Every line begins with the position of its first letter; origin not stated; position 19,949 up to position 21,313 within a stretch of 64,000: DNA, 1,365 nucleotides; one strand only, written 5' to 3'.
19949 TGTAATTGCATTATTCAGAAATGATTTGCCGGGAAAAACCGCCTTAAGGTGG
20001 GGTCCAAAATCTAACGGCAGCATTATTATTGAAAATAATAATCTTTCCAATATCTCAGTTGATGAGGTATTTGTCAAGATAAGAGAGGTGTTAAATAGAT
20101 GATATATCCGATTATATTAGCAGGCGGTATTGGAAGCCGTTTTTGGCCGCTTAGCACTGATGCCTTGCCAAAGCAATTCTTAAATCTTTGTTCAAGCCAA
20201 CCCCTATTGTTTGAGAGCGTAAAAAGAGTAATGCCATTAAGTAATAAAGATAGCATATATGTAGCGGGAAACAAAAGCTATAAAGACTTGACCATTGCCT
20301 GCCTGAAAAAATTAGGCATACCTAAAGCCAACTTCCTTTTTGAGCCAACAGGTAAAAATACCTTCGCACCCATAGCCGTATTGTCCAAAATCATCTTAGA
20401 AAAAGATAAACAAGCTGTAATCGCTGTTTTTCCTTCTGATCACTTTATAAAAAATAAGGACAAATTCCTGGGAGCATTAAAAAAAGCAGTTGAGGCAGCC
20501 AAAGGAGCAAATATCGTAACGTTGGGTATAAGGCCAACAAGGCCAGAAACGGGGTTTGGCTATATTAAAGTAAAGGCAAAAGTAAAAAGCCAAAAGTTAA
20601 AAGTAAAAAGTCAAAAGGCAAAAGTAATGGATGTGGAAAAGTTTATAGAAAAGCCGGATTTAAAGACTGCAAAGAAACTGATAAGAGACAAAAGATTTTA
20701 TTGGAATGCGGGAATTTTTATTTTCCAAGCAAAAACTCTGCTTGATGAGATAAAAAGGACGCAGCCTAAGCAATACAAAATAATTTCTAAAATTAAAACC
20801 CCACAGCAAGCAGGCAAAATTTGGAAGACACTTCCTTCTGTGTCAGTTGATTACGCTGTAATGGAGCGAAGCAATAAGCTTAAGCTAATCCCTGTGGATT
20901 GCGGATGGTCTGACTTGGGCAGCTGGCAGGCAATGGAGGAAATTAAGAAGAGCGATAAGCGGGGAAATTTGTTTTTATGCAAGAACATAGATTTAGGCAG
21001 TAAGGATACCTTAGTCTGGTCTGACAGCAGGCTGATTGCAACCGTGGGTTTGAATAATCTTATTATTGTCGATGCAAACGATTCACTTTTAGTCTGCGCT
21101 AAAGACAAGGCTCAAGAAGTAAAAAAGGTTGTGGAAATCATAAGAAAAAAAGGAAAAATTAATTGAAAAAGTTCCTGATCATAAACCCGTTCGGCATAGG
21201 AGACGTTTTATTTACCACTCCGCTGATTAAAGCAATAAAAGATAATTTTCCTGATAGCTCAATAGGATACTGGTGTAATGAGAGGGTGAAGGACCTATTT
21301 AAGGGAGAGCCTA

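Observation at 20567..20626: A-rich repeat word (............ family) embedded in frame in the ManC-like enzyme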

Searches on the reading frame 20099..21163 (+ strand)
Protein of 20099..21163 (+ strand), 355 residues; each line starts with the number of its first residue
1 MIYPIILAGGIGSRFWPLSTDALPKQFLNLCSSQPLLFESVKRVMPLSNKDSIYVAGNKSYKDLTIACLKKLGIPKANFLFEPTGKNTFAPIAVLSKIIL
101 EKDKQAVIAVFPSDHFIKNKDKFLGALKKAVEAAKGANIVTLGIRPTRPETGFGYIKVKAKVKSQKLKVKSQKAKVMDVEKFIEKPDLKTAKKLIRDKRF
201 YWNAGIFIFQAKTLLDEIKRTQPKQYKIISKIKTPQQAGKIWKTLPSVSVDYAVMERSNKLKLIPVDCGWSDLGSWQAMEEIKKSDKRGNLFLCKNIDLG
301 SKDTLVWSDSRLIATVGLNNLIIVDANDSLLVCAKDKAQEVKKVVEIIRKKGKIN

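Call 14: search_solved_structures(query=window:20099-21163:+, show_alignments=3)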
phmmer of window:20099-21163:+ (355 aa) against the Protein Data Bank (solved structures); distinct sequences matched with E-value up to 0.001: 3.
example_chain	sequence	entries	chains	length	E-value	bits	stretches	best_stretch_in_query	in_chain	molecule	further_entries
2x5s_A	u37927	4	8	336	1.1e-63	219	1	4-347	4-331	MANNOSE-1-PHOSPHATE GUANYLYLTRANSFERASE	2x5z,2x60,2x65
2cu2_A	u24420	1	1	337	1.5e-49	172.5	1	3-347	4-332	putative mannose-1-phosphate guanylyl transferase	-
2qh5_A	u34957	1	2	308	1.9e-39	139.3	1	4-293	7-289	Mannose-6-phosphate isomerase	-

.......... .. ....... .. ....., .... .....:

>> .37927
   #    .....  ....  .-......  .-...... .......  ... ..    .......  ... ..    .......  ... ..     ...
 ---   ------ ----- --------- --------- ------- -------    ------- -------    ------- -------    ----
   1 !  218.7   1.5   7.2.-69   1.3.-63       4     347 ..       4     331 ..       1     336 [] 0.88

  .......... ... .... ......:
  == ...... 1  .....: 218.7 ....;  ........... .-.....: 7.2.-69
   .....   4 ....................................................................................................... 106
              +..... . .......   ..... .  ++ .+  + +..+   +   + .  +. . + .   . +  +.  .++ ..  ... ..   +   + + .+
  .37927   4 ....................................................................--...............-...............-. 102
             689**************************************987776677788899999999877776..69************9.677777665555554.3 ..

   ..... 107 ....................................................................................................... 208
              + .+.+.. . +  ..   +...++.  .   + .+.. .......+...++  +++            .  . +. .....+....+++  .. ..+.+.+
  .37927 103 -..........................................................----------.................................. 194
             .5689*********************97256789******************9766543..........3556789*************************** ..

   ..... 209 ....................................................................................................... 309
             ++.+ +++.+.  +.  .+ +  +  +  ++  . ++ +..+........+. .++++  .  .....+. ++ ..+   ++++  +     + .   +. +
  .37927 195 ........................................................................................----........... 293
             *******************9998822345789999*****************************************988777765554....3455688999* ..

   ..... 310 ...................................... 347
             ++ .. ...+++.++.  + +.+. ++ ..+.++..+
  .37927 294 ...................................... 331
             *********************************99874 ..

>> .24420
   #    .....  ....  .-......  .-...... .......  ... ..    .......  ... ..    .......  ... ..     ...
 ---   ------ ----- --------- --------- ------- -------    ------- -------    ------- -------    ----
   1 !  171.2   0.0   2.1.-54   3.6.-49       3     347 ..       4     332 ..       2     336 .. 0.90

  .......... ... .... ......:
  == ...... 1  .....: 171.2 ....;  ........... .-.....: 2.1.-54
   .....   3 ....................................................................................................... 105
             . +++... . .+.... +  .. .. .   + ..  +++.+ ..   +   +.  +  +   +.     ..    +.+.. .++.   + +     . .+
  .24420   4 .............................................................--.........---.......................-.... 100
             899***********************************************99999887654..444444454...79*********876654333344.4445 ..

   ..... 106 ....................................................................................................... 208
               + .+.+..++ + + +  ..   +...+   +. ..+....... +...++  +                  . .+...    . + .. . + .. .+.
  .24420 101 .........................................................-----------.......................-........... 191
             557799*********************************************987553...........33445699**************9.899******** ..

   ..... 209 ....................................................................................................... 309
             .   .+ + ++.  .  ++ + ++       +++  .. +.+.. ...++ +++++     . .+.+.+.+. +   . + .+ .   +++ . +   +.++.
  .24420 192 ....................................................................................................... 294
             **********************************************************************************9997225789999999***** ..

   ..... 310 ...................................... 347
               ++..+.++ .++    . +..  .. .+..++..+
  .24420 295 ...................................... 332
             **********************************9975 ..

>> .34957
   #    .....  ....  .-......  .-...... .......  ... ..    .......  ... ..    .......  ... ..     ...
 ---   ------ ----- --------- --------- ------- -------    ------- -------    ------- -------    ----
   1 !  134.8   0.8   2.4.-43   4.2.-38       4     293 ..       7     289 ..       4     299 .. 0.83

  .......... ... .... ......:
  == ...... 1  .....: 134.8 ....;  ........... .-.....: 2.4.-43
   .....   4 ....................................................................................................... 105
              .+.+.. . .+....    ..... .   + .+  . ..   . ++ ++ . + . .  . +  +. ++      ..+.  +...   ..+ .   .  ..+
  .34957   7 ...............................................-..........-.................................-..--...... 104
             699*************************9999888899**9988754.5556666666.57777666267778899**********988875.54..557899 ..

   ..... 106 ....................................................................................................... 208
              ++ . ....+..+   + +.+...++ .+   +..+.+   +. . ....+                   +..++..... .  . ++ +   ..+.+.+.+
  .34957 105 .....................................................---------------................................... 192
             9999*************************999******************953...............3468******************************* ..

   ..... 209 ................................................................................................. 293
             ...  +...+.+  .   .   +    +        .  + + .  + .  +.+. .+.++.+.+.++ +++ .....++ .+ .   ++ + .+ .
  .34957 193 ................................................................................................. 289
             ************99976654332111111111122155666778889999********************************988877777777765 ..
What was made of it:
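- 20099..21166 (+): ManC-like mannose-1-phosphate guanylyltransferase gene that hosts the array. PDB 2x5s matches at E=1.1e-63 (call 14).
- On Mannose-1-phosphate guanylyltransferase (ManC / GMP): 2x5s at E=1.1e-63 over residues 4-347 (call 14).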

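Call 16: find_homologous_proteins(query=window:20099-21163:+)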
Query window:20099-21163:+ (355 aa): 7795 proteins with E <= 0.001 among 8000 candidates; the best 120 are listed.
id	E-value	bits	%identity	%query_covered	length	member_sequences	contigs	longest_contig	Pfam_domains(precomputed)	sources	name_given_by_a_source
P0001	1.9e-228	776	100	100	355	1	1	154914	PF00483.30,PF22640.2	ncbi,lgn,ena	-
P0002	1.4e-152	526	70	99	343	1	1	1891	PF00483.30,PF22640.2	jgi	-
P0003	6.5e-152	524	67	98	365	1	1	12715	PF00483.30,PF22640.2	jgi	jgi:mannose-1-phosphate guanylyltransferase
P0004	2.4e-148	512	66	99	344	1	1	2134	PF00483.30,PF22640.2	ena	-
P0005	4.8e-144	498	65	99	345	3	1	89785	PF00483.30,PF22640.2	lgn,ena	-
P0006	5.7e-143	495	64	99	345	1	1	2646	PF00483.30,PF22640.2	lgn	-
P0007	5.1e-138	478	63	99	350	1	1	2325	PF00483.30,PF22640.2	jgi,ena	-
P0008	1.8e-137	476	63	99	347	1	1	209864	PF00483.30,PF22640.2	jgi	-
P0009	1.3e-129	451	58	99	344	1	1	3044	PF00483.30,PF22640.2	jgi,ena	-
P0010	4.2e-128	446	56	99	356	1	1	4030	PF00483.30,PF22640.2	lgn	-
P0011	2.4e-126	440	58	99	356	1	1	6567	PF00483.30,PF22640.2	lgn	-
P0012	5.1e-125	435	55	99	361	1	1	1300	PF00483.30,PF22640.2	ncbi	-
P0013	1.2e-124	434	58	97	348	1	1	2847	PF00483.30,PF22640.2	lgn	-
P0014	4.0e-124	433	56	99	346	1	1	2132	PF00483.30,PF22640.2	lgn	-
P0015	2.4e-123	430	56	99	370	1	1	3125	PF00483.30,PF22640.2,PF12804.14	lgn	-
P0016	4.3e-123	429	54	99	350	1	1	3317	PF00483.30,PF22640.2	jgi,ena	-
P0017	4.6e-123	429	58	97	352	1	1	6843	PF00483.30,PF22640.2,PF12804.14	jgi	jgi:mannose-1-phosphate guanylyltransferase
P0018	1.1e-122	428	55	98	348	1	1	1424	PF00483.30,PF22640.2,PF12804.14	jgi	jgi:mannose-1-phosphate guanylyltransferase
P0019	1.6e-122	427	54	98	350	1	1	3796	PF00483.30,PF22640.2,PF12804.14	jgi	-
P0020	2.9e-122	426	56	99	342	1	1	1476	PF00483.30,PF22640.2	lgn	-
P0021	4.7e-122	426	55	99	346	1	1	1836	PF00483.30,PF22640.2,PF12804.14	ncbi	-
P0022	6.8e-122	425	55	99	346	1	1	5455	PF00483.30,PF22640.2,PF12804.14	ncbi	-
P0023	1.1e-121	424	54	99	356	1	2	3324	PF00483.30,PF22640.2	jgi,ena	-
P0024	2.5e-121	423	55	99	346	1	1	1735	PF00483.30,PF22640.2,PF12804.14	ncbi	-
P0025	4.4e-121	423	52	99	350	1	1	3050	PF00483.30,PF22640.2,PF12804.14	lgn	-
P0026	6.4e-121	422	55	99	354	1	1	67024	PF00483.30,PF22640.2,PF12804.14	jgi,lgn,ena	-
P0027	6.8e-121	422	57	97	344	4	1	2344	PF00483.30,PF22640.2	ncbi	-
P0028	8.5e-121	422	54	99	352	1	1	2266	PF00483.30,PF22640.2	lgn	-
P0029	8.6e-121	422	55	99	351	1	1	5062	PF00483.30,PF22640.2,PF12804.14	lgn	-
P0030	1.2e-120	421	54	99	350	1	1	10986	PF00483.30,PF22640.2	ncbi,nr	ncbi:MAG: mannose-1-phosphate guanylyltransferase [Candidatus Omnitrophota bacterium]|nr:mannose-1-p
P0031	1.6e-120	421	55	99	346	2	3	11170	PF00483.30,PF22640.2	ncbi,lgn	-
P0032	1.8e-120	421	56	98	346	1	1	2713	PF00483.30,PF22640.2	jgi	-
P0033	1.8e-120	421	56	99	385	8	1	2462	PF00483.30,PF22640.2,PF12804.14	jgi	-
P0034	3.8e-120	419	53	99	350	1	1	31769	PF00483.30,PF22640.2,PF12804.14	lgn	-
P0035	4.0e-120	419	56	99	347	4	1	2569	PF00483.30,PF22640.2,PF12804.14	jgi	jgi:mannose-1-phosphate guanylyltransferase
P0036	5.3e-120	419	54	98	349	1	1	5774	PF00483.30,PF22640.2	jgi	-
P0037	1.5e-119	418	54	97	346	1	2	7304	PF00483.30,PF22640.2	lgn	-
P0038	1.8e-119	417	55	99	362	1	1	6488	PF00483.30,PF22640.2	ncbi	-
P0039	2.1e-119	417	56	97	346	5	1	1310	PF00483.30,PF22640.2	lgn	-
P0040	2.8e-119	417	53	99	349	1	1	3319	PF00483.30,PF22640.2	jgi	jgi:mannose-1-phosphate guanylyltransferase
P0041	6.9e-119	415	55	98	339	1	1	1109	PF00483.30,PF22640.2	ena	-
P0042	7.5e-119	415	55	99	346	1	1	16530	PF00483.30,PF22640.2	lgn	-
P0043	7.7e-119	415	55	99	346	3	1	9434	PF00483.30,PF22640.2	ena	-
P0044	8.3e-119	415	53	99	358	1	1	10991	PF00483.30,PF22640.2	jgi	jgi:mannose-1-phosphate guanylyltransferase/mannose-6-phosphate isomerase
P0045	8.4e-119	415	54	99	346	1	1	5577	PF00483.30,PF22640.2,PF12804.14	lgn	-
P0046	1.1e-118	415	55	100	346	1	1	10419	PF00483.30,PF22640.2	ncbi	-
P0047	1.2e-118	415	56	99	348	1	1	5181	PF00483.30,PF22640.2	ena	-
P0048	2.0e-118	414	53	99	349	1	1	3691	PF00483.30,PF22640.2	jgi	-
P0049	2.0e-118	414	53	99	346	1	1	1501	PF00483.30,PF22640.2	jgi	jgi:mannose-1-phosphate guanylyltransferase/mannose-6-phosphate isomerase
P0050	2.3e-118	414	53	99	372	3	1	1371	PF00483.30,PF22640.2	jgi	jgi:mannose-1-phosphate guanylyltransferase/mannose-6-phosphate isomerase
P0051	4.6e-118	413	54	96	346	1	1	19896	PF00483.30,PF22640.2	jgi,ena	-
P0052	7.5e-118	412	55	99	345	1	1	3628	PF00483.30,PF22640.2,PF12804.14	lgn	-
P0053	9.3e-118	412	54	96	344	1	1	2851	PF00483.30,PF22640.2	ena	-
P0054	9.5e-118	412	54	96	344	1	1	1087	PF00483.30,PF22640.2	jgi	-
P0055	1.6e-117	411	52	99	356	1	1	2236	PF00483.30,PF22640.2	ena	-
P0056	1.7e-117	411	53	99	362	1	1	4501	PF00483.30,PF22640.2,PF12804.14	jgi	jgi:mannose-1-phosphate guanylyltransferase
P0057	2.1e-117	410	55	99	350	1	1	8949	PF00483.30,PF22640.2,PF12804.14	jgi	jgi:mannose-1-phosphate guanylyltransferase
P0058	2.2e-117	410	53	99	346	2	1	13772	PF00483.30,PF22640.2,PF12804.14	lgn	-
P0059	2.2e-117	410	51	99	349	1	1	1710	PF00483.30,PF22640.2,PF12804.14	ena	-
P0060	2.9e-117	410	53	99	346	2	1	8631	PF00483.30,PF22640.2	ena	-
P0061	3.3e-117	410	53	99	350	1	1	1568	PF00483.30,PF22640.2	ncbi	-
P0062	3.7e-117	410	56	98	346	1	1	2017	PF00483.30,PF22640.2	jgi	-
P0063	5.3e-117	409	53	98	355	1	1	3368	PF00483.30,PF22640.2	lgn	-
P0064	9.3e-117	408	54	97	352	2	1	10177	PF00483.30,PF22640.2,PF12804.14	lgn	-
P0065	1.1e-116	408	54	99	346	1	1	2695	PF00483.30,PF22640.2,PF12804.14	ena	-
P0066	1.1e-116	408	54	99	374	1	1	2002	PF00483.30,PF22640.2,PF12804.14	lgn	-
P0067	1.5e-116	408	55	99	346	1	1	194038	PF00483.30,PF22640.2,PF12804.14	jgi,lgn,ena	-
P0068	1.7e-116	407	54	99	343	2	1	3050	PF00483.30,PF22640.2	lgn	-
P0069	1.9e-116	407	53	99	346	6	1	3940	PF00483.30,PF22640.2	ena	-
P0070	2.3e-116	407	56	99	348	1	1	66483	PF00483.30,PF22640.2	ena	-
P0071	3.7e-116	406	53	99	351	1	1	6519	PF00483.30,PF22640.2,PF12804.14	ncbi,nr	ncbi:MAG: sugar phosphate nucleotidyltransferase [Candidatus Omnitrophota bacterium]|nr:sugar phosph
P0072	4.1e-116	406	55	99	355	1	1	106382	PF00483.30,PF22640.2,PF12804.14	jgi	-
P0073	5.3e-116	406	52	99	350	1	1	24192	PF00483.30,PF22640.2,PF12804.14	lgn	-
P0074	9.9e-116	405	52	97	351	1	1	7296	PF00483.30,PF22640.2,PF12804.14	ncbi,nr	ncbi:MAG: mannose-1-phosphate guanylyltransferase [Candidatus Omnitrophica bacterium]|nr:mannose-1-p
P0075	1.0e-115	405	53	99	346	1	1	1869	PF00483.30,PF22640.2,PF12804.14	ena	-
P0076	1.4e-115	404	54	98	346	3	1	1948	PF00483.30,PF22640.2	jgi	-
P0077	1.7e-115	404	55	97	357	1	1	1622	PF00483.30,PF22640.2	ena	-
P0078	1.8e-115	404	53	99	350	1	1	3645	PF00483.30,PF22640.2,PF12804.14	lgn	-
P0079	2.0e-115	404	53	99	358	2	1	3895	PF00483.30,PF22640.2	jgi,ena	-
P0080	2.0e-115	404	52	98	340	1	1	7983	PF00483.30,PF22640.2,PF12804.14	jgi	-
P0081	2.2e-115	404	50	99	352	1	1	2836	PF00483.30,PF22640.2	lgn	-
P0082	2.2e-115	404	53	98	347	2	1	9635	PF00483.30,PF22640.2,PF12804.14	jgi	-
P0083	3.6e-115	403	53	99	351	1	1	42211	PF00483.30,PF22640.2,PF12804.14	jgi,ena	-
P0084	5.0e-115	403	53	99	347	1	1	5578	PF00483.30,PF22640.2,PF12804.14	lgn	-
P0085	6.5e-115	402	53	98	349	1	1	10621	PF00483.30,PF22640.2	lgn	-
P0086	9.3e-115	402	51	99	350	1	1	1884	PF00483.30,PF22640.2,PF12804.14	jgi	jgi:mannose-1-phosphate guanylyltransferase/mannose-6-phosphate isomerase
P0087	1.2e-114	401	52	99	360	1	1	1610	PF00483.30,PF22640.2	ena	-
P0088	1.6e-114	401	49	99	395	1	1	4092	PF00483.30,PF22640.2,PF12804.14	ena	-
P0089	2.0e-114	401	53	99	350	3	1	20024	PF00483.30,PF22640.2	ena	-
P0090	2.3e-114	400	51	99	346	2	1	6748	PF00483.30,PF22640.2,PF12804.14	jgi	-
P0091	3.3e-114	400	51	99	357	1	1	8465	PF00483.30,PF22640.2,PF12804.14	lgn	-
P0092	5.4e-114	399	53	99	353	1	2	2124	PF00483.30,PF22640.2,PF12804.14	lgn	-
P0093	5.9e-114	399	53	99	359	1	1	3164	PF00483.30,PF22640.2,PF12804.14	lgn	-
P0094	8.3e-114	399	50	99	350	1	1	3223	PF00483.30,PF22640.2,PF12804.14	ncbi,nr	ncbi:MAG: mannose-1-phosphate guanylyltransferase [Candidatus Omnitrophica bacterium]|nr:mannose-1-p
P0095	9.6e-114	398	50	99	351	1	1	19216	PF00483.30,PF22640.2,PF12804.14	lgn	-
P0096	1.3e-113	398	51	99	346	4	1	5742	PF00483.30,PF22640.2,PF12804.14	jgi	jgi:mannose-1-phosphate guanylyltransferase/mannose-6-phosphate isomerase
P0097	1.7e-113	398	52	97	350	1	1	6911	PF00483.30,PF22640.2,PF12804.14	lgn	-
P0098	1.8e-113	398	53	99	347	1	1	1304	PF00483.30,PF22640.2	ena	-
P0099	1.9e-113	397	52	97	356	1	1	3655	PF00483.30,PF22640.2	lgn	-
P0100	2.3e-113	397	52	99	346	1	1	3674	PF00483.30,PF22640.2,PF12804.14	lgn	-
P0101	2.4e-113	397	52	96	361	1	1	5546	PF00483.30,PF22640.2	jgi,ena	-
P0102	2.5e-113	397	54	99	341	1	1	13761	PF00483.30,PF22640.2,PF12804.14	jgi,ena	-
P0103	2.9e-113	397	52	99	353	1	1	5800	PF00483.30,PF22640.2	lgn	-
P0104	3.4e-113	397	54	98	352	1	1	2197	PF00483.30,PF22640.2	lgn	-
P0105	5.1e-113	396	50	99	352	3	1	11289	PF00483.30,PF22640.2,PF12804.14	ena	-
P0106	6.2e-113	396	53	99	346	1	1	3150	PF00483.30,PF22640.2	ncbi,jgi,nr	ncbi:MAG: sugar phosphate nucleotidyltransferase [Candidatus Omnitrophica bacterium]|jgi:mannose-1-p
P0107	6.8e-113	396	53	99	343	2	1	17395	PF00483.30,PF22640.2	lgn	-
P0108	7.7e-113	395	51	99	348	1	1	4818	PF00483.30,PF22640.2,PF12804.14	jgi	-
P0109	3.2e-112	393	53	99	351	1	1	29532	PF00483.30,PF22640.2,PF12804.14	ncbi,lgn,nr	ncbi:MAG: mannose-1-phosphate guanylyltransferase [Candidatus Omnitrophica bacterium]|nr:mannose-1-p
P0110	5.2e-112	393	50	99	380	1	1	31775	PF00483.30,PF22640.2,PF12804.14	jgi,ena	-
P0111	5.5e-112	393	52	98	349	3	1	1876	PF00483.30,PF22640.2,PF12804.14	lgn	-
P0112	5.5e-112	393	52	99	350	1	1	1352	PF00483.30,PF22640.2,PF12804.14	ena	-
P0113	6.7e-112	392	52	99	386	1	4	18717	PF00483.30,PF22640.2,PF12804.14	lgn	-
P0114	7.9e-112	392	52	97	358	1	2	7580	PF00483.30,PF22640.2,PF12804.14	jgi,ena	-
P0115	2.0e-111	391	50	99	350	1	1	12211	PF00483.30,PF22640.2,PF12804.14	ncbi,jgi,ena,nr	ncbi:MAG: NTP transferase domain-containing protein [Candidatus Omnitrophica bacterium]|nr:NTP trans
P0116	2.4e-111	391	52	99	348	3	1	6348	PF00483.30,PF22640.2,PF12804.14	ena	-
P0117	2.7e-111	390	51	99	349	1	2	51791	PF00483.30,PF22640.2,PF12804.14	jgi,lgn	-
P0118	2.7e-111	390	52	99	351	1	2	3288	PF00483.30,PF22640.2,PF12804.14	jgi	-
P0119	7.0e-111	389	52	98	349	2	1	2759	PF00483.30,PF22640.2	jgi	jgi:mannose-1-phosphate guanylyltransferase/mannose-6-phosphate isomerase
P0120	8.8e-111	389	49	100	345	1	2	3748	PF00483.30,PF22640.2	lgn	-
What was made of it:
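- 20099..21166 (+): Homologues carry PF00483 and PF22640 (call 16).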

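Call 17: find_encoding_contigs(protein=window:20099-21163:+, flank=10000, max_places=6)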
Protein window:20099-21163:+ (355 aa): no gene with exactly this product is on record in the collection.
